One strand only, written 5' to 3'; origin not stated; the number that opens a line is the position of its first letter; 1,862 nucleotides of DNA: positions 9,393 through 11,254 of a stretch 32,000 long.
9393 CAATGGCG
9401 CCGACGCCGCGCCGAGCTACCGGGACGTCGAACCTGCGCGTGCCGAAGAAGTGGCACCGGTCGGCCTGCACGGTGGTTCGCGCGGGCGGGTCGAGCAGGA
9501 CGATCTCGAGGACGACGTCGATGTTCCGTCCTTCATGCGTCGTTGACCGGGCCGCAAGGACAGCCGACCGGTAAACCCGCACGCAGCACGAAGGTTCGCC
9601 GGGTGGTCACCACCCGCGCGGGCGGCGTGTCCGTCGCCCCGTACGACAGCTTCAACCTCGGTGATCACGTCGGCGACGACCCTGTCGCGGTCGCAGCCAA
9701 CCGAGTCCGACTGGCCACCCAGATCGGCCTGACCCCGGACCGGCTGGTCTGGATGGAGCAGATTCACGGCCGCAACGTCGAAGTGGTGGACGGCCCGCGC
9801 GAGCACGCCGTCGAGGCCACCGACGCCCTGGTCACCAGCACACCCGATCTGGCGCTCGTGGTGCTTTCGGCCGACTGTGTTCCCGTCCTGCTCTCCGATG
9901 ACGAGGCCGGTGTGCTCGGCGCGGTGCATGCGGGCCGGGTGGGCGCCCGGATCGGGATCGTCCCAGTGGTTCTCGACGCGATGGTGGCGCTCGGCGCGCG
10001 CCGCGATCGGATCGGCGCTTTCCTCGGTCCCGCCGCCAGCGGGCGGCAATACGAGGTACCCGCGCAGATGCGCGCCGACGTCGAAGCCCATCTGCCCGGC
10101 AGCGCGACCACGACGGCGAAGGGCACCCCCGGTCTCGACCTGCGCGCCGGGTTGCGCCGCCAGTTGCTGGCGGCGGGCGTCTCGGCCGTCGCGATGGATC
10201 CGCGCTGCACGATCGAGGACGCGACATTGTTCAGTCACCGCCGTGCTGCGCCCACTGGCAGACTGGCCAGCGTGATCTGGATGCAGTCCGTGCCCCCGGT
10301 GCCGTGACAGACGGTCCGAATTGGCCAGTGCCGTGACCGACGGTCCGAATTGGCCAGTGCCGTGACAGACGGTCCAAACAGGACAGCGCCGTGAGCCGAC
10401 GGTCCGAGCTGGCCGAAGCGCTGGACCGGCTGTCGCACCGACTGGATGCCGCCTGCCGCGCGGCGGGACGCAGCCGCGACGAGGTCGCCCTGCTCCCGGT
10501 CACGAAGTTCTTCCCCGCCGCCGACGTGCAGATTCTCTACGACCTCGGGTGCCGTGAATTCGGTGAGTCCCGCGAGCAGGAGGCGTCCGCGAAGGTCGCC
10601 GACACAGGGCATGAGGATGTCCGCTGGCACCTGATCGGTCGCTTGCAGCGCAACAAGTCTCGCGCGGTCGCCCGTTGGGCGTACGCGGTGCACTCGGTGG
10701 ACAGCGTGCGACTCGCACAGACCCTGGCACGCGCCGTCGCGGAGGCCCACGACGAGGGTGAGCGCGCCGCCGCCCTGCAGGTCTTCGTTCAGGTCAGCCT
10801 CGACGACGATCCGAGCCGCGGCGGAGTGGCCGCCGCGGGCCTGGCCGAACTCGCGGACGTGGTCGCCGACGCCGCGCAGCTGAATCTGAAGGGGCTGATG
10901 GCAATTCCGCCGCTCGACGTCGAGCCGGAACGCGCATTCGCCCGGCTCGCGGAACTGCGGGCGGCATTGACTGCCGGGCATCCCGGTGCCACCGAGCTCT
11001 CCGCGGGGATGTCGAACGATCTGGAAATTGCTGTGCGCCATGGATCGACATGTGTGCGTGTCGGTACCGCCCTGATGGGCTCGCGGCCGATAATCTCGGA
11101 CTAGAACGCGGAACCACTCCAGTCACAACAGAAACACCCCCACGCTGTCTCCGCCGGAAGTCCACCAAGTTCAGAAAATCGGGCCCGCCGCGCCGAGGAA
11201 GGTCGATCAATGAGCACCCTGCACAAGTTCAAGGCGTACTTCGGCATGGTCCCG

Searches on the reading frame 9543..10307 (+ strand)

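Call 67: search_protein_families(library=pfam, proteins=[window:9543-10307:+], max_evalue=0.001)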
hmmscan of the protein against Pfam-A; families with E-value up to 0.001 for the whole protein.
window:9543-10307:+ (254 aa): 1 family
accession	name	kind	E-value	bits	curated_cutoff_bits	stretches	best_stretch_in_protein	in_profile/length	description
PF02578.20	Cu-oxidase_4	-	2.6e-71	240.3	22.9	1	23-246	1-238/238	Multi-copper polyphenol oxidoreductase laccase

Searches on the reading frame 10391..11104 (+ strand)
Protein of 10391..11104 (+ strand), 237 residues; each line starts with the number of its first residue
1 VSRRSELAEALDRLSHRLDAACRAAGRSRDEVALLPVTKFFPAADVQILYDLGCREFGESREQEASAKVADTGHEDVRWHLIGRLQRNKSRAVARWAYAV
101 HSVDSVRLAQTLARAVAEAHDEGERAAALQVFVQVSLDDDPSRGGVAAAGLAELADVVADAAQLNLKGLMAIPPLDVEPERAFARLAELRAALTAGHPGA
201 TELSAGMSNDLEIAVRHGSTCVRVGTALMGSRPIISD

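Call 67: search_protein_families(library=pfam, proteins=[window:10391-11104:+], max_evalue=0.001)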
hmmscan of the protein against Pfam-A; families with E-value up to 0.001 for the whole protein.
window:10391-11104:+ (237 aa): 1 family
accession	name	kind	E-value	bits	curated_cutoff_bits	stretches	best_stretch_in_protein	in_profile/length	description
PF01168.26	Ala_racemase_N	-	5.4e-15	56.1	24.1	1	11-233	3-220/220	Alanine racemase, N-terminal domain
